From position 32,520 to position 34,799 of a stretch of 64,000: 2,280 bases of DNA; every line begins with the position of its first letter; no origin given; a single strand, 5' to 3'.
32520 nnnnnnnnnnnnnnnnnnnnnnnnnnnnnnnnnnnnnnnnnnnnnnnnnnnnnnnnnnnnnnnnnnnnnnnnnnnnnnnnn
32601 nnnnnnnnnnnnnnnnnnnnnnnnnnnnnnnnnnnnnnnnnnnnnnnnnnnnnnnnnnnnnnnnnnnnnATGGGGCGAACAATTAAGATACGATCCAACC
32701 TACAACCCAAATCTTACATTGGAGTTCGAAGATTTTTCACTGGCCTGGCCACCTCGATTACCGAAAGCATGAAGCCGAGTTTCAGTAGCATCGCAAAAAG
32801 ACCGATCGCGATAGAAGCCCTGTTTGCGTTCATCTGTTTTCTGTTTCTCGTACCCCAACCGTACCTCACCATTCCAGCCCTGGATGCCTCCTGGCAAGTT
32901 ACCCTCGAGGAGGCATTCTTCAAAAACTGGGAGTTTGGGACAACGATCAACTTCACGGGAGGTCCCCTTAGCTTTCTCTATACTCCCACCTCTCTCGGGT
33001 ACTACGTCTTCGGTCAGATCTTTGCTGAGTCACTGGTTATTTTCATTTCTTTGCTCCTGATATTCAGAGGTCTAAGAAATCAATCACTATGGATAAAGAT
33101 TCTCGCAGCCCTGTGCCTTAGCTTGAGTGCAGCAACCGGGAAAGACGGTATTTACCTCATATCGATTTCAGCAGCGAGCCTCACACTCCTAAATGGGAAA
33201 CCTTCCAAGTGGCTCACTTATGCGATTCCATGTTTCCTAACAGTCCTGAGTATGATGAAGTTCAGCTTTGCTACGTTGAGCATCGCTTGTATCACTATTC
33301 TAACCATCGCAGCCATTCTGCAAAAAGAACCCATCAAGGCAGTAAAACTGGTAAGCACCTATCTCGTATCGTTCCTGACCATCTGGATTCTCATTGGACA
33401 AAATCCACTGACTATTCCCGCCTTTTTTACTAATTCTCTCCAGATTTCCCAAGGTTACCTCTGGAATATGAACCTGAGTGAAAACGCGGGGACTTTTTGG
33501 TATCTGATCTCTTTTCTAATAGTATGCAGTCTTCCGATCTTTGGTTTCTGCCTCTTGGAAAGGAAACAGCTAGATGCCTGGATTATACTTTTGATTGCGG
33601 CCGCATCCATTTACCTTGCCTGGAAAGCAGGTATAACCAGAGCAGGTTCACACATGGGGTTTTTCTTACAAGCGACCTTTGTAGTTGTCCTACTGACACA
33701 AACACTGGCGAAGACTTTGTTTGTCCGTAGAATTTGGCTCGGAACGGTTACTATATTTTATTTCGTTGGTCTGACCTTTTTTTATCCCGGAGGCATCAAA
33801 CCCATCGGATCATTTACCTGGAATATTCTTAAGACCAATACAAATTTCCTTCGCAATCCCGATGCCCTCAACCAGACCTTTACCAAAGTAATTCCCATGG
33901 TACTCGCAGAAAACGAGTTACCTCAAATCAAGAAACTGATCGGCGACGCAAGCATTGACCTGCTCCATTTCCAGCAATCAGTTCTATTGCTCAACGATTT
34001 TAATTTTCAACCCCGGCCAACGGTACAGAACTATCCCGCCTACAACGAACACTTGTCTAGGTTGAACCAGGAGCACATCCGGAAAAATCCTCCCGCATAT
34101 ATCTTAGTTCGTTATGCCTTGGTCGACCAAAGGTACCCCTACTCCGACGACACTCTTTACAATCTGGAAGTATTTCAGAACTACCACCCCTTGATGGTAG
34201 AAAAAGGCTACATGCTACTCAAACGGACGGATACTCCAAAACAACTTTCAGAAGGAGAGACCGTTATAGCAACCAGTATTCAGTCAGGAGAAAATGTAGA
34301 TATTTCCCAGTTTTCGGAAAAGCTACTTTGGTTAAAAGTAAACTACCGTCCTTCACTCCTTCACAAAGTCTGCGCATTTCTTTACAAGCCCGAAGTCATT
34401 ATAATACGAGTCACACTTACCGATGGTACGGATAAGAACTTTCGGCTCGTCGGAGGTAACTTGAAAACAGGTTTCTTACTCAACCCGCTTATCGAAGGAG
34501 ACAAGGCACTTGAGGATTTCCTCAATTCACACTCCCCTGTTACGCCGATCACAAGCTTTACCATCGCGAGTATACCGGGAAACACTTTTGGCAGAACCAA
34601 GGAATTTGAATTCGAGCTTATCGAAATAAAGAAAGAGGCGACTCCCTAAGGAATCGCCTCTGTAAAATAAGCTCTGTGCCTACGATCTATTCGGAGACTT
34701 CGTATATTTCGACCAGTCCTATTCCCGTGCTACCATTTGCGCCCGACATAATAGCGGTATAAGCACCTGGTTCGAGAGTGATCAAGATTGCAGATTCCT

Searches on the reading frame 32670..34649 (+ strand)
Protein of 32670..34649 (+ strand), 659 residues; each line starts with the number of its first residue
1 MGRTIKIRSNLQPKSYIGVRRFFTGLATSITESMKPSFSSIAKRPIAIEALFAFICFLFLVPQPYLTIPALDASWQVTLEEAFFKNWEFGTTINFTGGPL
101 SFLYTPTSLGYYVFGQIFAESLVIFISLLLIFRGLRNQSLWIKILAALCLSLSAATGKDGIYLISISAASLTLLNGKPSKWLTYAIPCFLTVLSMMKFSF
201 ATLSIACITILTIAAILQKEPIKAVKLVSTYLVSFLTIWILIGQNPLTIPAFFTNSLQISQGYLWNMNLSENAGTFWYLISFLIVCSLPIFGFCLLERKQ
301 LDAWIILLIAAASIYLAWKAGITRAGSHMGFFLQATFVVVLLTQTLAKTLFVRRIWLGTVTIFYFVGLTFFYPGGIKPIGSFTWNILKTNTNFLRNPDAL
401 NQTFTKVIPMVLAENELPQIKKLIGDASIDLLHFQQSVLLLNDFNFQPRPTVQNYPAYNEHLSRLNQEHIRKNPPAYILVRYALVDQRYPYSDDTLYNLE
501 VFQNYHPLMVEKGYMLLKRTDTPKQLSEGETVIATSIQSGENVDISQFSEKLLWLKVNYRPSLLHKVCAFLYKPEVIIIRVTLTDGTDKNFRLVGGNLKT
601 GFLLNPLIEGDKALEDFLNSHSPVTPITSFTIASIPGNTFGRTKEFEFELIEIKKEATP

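Call 3: search_protein_families(library=pfam, proteins=[window:32670-34649:+], max_evalue=0.01)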
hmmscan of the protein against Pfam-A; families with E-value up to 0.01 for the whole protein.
window:32670-34649:+ (659 aa): 0 families

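Call 11: search_protein_families(library=ncbifam, proteins=[window:32769-34649:+], max_evalue=0.01)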
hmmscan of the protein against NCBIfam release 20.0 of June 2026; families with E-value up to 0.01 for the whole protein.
window:32769-34649:+ (626 aa): 0 families

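Call 13: find_homologous_proteins(query=window:32769-34649:+, max_evalue=0.001)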
Query window:32769-34649:+ (626 aa): 22 proteins with E <= 0.001 among 8000 candidates.
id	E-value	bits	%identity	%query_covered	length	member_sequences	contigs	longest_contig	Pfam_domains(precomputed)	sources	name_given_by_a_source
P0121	0.0e+0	1384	98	100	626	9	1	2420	-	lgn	-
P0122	1.6e-283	960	69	99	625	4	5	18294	-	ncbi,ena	-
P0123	2.1e-266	904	64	99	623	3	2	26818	-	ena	-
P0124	8.8e-265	898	64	98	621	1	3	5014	-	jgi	jgi:hypothetical protein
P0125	3.5e-252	857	62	100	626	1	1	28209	-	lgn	-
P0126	9.6e-251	852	61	99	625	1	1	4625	-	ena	-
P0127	6.7e-223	760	55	99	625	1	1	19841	-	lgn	-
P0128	9.0e-209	713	51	100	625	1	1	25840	-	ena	-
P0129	1.4e-203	696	50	99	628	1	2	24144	-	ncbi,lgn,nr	ncbi:MAG: hypothetical protein KJT03_02440 [Verrucomicrobiae bacterium]|nr:hypothetical protein [Ver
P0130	4.8e-177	608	45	98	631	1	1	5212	PF09594.17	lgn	-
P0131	9.6e-174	598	47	97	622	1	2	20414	-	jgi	jgi:hypothetical protein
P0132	1.6e-165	570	44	94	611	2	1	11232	-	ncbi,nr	ncbi:MAG: hypothetical protein KJT03_00890 [Verrucomicrobiae bacterium]|nr:hypothetical protein [Ver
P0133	4.9e-159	549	41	99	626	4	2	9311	-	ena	-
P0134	5.5e-159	549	43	100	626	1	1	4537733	-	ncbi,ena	-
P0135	1.1e-156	541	43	100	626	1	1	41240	-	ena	-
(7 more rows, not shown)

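Call 14: find_encoding_contigs(protein=P0134, flank=10000, max_places=2)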
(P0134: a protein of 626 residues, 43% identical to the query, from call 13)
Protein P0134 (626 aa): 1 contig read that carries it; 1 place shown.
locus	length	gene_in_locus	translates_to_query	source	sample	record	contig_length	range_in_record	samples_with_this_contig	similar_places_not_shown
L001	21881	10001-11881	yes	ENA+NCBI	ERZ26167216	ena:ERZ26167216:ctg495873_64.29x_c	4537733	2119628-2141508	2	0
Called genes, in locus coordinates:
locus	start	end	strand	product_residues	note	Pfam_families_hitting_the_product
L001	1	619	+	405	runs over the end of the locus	PF13439:Glyco_transf_4, PF20706:GT4-conflict (weak), PF00534:Glycos_transf_1, PF13692:Glyco_trans_1_4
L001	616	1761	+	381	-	PF13439:Glyco_transf_4 (weak), PF20706:GT4-conflict, PF00534:Glycos_transf_1, PF13692:Glyco_trans_1_4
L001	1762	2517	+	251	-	PF00535:Glycos_transf_2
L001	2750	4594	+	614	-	PF00534:Glycos_transf_1 (weak), PF13692:Glyco_trans_1_4 (weak)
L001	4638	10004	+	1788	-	PF00535:Glycos_transf_2, PF00535:Glycos_transf_2, PF10111:Glyco_tranf_2_2, PF13641:Glyco_tranf_2_3, PF13632:Glyco_trans_2_3, PF00535:Glycos_transf_2, PF10111:Glyco_tranf_2_2, PF13641:Glyco_tranf_2_3, +5 more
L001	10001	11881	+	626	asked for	-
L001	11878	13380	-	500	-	PF07394:DUF1501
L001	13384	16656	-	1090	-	PF07635:PSCyt1, PF07583:PSCyt2, PF13385:Laminin_G_3, PF07587:PSD1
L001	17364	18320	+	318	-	PF06283:ThuA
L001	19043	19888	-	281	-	PF00581:Rhodanese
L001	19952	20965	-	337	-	PF00291:PALP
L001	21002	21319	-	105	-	PF02627:CMD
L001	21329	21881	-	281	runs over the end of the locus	PF03737:RraA-like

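Call 15: find_encoding_contigs(protein=P0122, flank=10000, max_places=3)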
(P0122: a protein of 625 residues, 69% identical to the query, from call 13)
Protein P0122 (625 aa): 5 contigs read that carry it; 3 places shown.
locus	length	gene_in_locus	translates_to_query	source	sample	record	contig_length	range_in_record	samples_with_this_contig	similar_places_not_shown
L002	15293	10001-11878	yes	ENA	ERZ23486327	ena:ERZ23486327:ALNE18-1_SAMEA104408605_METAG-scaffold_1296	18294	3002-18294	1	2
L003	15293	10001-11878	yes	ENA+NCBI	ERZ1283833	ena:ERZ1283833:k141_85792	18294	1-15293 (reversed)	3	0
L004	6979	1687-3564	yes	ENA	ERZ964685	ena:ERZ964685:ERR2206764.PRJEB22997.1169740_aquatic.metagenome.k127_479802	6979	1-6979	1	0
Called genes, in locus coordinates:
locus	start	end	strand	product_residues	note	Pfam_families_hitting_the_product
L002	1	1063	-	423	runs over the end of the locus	PF00009:GTP_EFTU, PF01926:MMR_HSR1 (faint), PF03144:GTP_EFTU_D2 (weak), PF22594:GTP-eEF1A_C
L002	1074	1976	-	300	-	PF01507:PAPS_reduct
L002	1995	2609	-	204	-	PF01583:APS_kinase, PF13671:AAA_33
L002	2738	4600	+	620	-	PF00534:Glycos_transf_1 (weak), PF13692:Glyco_trans_1_4 (weak)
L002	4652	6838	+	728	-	PF00535:Glycos_transf_2, PF10111:Glyco_tranf_2_2, PF13641:Glyco_tranf_2_3, PF13632:Glyco_trans_2_3 (weak)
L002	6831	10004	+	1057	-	PF00535:Glycos_transf_2, PF10111:Glyco_tranf_2_2 (faint), PF00535:Glycos_transf_2, PF13641:Glyco_tranf_2_3, PF13712:Glyco_tranf_2_5 (weak)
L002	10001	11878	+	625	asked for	-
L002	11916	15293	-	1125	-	?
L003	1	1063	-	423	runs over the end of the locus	PF00009:GTP_EFTU, PF01926:MMR_HSR1 (faint), PF03144:GTP_EFTU_D2 (weak), PF22594:GTP-eEF1A_C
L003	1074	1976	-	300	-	PF01507:PAPS_reduct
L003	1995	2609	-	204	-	PF01583:APS_kinase, PF13671:AAA_33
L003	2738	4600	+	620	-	PF00534:Glycos_transf_1 (weak), PF13692:Glyco_trans_1_4 (weak)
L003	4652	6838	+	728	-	PF00535:Glycos_transf_2, PF10111:Glyco_tranf_2_2, PF13641:Glyco_tranf_2_3, PF13632:Glyco_trans_2_3 (weak)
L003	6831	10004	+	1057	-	PF00535:Glycos_transf_2, PF10111:Glyco_tranf_2_2 (faint), PF00535:Glycos_transf_2, PF13641:Glyco_tranf_2_3, PF13712:Glyco_tranf_2_5 (weak)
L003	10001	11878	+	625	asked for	-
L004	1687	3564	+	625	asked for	-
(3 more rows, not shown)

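Call 22: find_related_loci(query=A1, collection=genome_contigs, flank=10000)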
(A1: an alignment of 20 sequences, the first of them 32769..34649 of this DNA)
Query A1 (626 aa) in genome_contigs; peptide patterns used: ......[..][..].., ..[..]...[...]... (x = any residue, [..] = any of these).
68 stretches matched a pattern; 13 encode a relative of the query (tblastn E <= 1e-3); 13 distinct loci.
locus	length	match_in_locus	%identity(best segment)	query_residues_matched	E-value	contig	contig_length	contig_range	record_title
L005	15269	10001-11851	69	10-626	0e+0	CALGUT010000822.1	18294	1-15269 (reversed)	MAG TPA_asm: uncultured Opitutales bacterium isolate ERR2206764_bin.65_CONCOCT_v1.1_MAG genome assembly, contig: ERZ8879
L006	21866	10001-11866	43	1-623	5e-159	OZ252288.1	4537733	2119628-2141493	MAG: Opitutales bacterium isolate 77b9a5b9-e5ce-4918-89f9-dacbc23eed75 genome assembly, chromosome: 1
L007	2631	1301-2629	54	10-452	5e-169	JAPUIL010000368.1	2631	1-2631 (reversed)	MAG: Verrucomicrobia bacterium isolate KW1-S08_24 KW1-S08_24_cg368, whole genome shotgun sequence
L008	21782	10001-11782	40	29-622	4e-143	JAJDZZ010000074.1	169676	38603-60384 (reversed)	MAG: Opitutales bacterium isolate jk18x7bins.13 k141_377188, whole genome shotgun sequence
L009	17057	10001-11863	39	1-622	1e-140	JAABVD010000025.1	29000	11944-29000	MAG: Opitutia bacterium isolate 287ce scaffold_3675, whole genome shotgun sequence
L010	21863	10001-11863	40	1-622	1e-138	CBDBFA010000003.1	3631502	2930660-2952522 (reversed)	MAG: Opitutales bacterium isolate 9f9b1e65-26d1-490e-a9a8-9aeb4363054d genome assembly, contig: contig_3, whole genome s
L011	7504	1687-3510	37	15-623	5e-138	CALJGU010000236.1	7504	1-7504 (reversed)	MAG: uncultured Opitutales bacterium isolate S4_Bin_Bin_94_1 genome assembly, contig: c_000002623904, whole genome shotg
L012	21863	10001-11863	40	1-622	1e-137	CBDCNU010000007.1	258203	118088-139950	MAG: Opitutales bacterium isolate 42708a05-d3cc-445b-9663-4ac609fa1cf6 genome assembly, contig: contig_7, whole genome s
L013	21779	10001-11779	39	29-621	5e-137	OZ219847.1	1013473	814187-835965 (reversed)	MAG: Opitutales bacterium isolate e4292735-b3b5-42df-bce3-ad3ef7a88f44 genome assembly, chromosome: 6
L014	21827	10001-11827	35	16-626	1e-122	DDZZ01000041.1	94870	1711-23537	MAG TPA_asm: Opitutales bacterium UBA2995 UBA2995_contig_1493, whole genome shotgun sequence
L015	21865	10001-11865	40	1-623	2e-110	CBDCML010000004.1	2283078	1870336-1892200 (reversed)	MAG: Opitutales bacterium isolate e0fc1690-48a8-4d2d-90c6-43be15898d10 genome assembly, contig: contig_4, whole genome s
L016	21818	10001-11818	27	1-594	2e-46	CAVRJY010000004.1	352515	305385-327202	MAG: Nitrospirota bacterium isolate MFD01299.bin.1.245 genome assembly, contig: contig_34354, whole genome shotgun seque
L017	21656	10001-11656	26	36-575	2e-35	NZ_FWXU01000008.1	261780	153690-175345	Rhizobium sp. RU36D, whole genome shotgun sequence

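Call 31: predict_structure(alignment_id=A1)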
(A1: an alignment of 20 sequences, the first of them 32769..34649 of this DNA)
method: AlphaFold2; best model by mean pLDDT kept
length: 626 residues; sequences in the alignment: 20
mean_pLDDT: 87.1   pTM: 0.87
mean pLDDT of the five models: 87.1, 85.6, 84.5, 83.0, 82.4
residues with pLDDT >= 90: 322; 70-90: 262; 50-70: 37; < 50: 5
segments of 3 or more residues with pLDDT < 50: 1-3
pLDDT, mean of each block of 10 residues (from residue 1): 51 89 91 64 79 87 86 72 90 96 92 94 89 95 77 96 93 97 92 96 96 93 83 78 92 96 93 96 88 84 96 91 96 92 89 88 77 77 92 88 80 73 68 86 89 74 86 92 91 88 95 93 89 86 92 91 82 89 87 92 83 94 64
secondary structure, 60 per line:
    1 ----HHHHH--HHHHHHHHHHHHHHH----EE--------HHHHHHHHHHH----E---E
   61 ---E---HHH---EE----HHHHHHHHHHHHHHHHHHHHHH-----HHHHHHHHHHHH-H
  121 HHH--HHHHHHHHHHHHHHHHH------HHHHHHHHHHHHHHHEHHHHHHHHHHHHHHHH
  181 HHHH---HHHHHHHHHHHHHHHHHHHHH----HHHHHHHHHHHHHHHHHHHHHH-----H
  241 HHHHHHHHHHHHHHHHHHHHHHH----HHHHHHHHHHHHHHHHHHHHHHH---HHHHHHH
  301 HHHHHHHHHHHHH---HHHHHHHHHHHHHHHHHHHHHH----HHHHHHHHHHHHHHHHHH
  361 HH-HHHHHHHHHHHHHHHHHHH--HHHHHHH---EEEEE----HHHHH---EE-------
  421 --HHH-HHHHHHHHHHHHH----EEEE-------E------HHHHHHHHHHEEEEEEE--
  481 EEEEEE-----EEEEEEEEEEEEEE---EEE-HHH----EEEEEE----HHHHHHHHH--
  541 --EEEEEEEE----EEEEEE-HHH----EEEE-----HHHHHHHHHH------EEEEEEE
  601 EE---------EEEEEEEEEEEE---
elements in order: H5-9 H12-26 H41-51 H80-101 H107-118 H120-123 H126-142 H149-163 H165-184 H188-208 H213-234 H240-263 H268-290 H294-313 H317-338 H343-362 H364-382 H385-391 E395-399 H404-408 H427-439 E444-447 H462-471 E472-478 E481-486 E492-505 E509-511 E520-525 H530-538 E543-550 E555-560 E569-572 H578-587 E594-602 E612-623

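Call 37: search_solved_structures(query=A1, max_evalue=1)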
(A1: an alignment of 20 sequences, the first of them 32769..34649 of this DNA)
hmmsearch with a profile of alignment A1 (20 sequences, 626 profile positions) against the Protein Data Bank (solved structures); distinct sequences matched with E-value up to 1: 0.

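Call 39: fold_search(model_id=the predicted structure, library=pdb)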
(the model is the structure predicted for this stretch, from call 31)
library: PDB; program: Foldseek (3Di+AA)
matches with E <= 10: 377; with E <= 0.001: 1
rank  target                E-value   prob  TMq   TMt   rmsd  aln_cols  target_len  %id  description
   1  7zli_A                6.1e-04  1.00  0.39  0.38  10.5       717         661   11  Cryo-EM structure of C-mannosyltransferase CeDPY19, in complex with Dol25-P-Man and bound to CMT2-Fab and anti-Fab nan (released 2023-01-11)
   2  7bvh_A                3.4e-03  0.95  0.28  0.18  21.7       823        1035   10  Crystal structure of arabinosyltransferase EmbC2-AcpM2 complex from Mycobacterium smegmatis complexed with di-arabinos (released 2020-04-29)
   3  7ula_A                7.8e-03  0.99  0.17  0.23   8.6       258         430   13  Structure of the Pseudomonas putida AlgKX modification and secretion complex (released 2022-12-14)
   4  6w98_A                7.8e-03  0.96  0.32  0.19  15.5       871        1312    9  Single-Particle Cryo-EM Structure of Arabinofuranosyltransferase AftD from Mycobacteria (released 2020-05-13)
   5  6x0o                  9.2e-03  0.94  0.32  0.21  20.2       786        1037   10  Single-Particle Cryo-EM Structure of Arabinosyltransferase EmbB from Mycobacterium smegmatis (released 2020-06-10)
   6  3waj                  1.9e-02  0.96  0.35  0.29  18.5       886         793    8  Crystal structure of the Archaeoglobus fulgidus oligosaccharyltransferase (O29867_ARCFU) complex with Zn and sulfate (released 2013-10-30)
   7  8age_A                3.0e-02  0.98  0.35  0.34  15.1       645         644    9  Structure of yeast oligosaccharylransferase complex with acceptor peptide bound (released 2022-12-07)
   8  8b6l_I                3.1e-02  0.69  0.21  0.20  14.9       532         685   14  Subtomogram average of the human Sec61-TRAP-OSTA-translocon (released 2022-12-07)
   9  8agc_A                3.4e-02  0.80  0.24  0.23  15.5       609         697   12  Structure of yeast oligosaccharylransferase complex with lipid-linked oligosaccharide and non-acceptor peptide bound (released 2022-12-07)
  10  9dlf_C                3.9e-02  0.90  0.24  0.25  10.5       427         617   10  Arabinosyltransferase AftB in complex with Fab_B3 (released 2025-06-25)
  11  9c4k_B                4.5e-02  0.15  0.10  0.06  55.9       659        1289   10  Yersinia entomophaga holotoxin complex in prepore conformation (released 2025-12-31)
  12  6c26_A                4.7e-02  0.97  0.30  0.29  15.9       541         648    9  The Cryo-EM structure of a eukaryotic oligosaccharyl transferase complex (released 2018-01-31)
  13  7oci_F                7.2e-02  0.85  0.31  0.30  15.5       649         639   10  Cryo-EM structure of yeast Ost6p containing oligosaccharyltransferase complex (released 2022-02-16)
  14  9i5k_A                1.0e-01  0.96  0.31  0.37   8.7       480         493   12  Structure of the Chaetomium thermophilum Pmt4 homodimer (C2 symmetry) (released 2025-12-24)
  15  9u66_A                1.0e-01  0.15  0.07  0.12  17.1       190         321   10  Structure of HN HA at pH 6.4 (conformation3). (released 2026-03-25)
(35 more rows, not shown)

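Call 48: find_encoding_contigs(protein=P0125, flank=10000, max_places=1)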
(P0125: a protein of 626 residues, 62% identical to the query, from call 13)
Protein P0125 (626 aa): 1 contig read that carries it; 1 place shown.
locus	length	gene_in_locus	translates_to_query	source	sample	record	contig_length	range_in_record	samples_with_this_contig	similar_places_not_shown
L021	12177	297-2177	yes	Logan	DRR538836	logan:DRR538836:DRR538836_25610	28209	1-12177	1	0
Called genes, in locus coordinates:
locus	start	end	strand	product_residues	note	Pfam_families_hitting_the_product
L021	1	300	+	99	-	?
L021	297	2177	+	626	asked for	-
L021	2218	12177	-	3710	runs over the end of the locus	PF25778:DUF7948, PF04151:PPC (faint), PF06739:SBBP (faint)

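Call 49: find_encoding_contigs(protein=P0128, flank=10000, max_places=1)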
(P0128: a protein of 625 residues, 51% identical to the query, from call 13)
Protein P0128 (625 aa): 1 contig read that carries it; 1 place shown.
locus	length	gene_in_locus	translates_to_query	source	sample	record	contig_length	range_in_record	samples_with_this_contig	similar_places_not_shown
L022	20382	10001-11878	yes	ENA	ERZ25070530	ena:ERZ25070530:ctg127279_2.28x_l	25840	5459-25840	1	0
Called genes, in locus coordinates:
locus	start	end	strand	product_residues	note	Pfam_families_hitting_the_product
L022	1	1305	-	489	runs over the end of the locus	PF01425:Amidase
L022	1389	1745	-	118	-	PF02261:Asp_decarbox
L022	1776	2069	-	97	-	PF02686:GatC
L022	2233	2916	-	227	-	PF20582:UPF0758_N, PF00633:HHH (weak), PF04002:RadC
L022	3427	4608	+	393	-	PF00534:Glycos_transf_1, PF13692:Glyco_trans_1_4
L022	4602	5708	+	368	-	PF13727:CoA_binding_3, PF01118:Semialdhyde_dh (weak), PF02629:CoA_binding (weak), PF02397:Bac_transf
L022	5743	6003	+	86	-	PF02397:Bac_transf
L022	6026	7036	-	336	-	PF13641:Glyco_tranf_2_3, PF00535:Glycos_transf_2, PF13632:Glyco_trans_2_3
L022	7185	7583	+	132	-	PF01370:Epimerase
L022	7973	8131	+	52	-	-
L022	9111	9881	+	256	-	PF13489:Methyltransf_23, PF13847:Methyltransf_31, PF08241:Methyltransf_11, PF08242:Methyltransf_12, PF13649:Methyltransf_25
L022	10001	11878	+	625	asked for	-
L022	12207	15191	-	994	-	PF00884:Sulfatase, PF01663:Phosphodiest (weak)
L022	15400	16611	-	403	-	-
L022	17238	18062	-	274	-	PF08241:Methyltransf_11, PF13649:Methyltransf_25 (faint), PF13847:Methyltransf_31 (weak)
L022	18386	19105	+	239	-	PF13489:Methyltransf_23 (weak), PF08241:Methyltransf_11 (weak)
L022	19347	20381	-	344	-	?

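Call 50: find_encoding_contigs(protein=P0129, flank=10000, max_places=1)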
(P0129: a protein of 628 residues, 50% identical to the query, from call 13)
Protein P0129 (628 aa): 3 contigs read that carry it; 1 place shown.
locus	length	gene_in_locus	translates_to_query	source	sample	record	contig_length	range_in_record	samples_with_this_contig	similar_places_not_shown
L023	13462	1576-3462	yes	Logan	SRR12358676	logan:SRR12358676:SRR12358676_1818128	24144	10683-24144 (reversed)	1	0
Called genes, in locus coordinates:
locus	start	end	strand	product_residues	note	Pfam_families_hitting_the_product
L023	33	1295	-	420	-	PF02403:Seryl_tRNA_N, PF00587:tRNA-synt_2b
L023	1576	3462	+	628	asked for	-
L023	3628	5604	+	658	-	PF03279:Lip_A_acyltrans, PF01075:Glyco_transf_9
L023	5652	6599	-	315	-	PF00850:Hist_deacetyl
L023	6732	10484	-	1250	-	PF05378:Hydant_A_N, PF01968:Hydantoinase_A, PF02538:Hydantoinase_B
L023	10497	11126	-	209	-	-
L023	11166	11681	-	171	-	PF07963:N_methyl (weak), PF08334:T2SSG (faint)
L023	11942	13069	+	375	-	PF07497:Rho_RNA_bind (weak), PF00006:ATP-synt_ab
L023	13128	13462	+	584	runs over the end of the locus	-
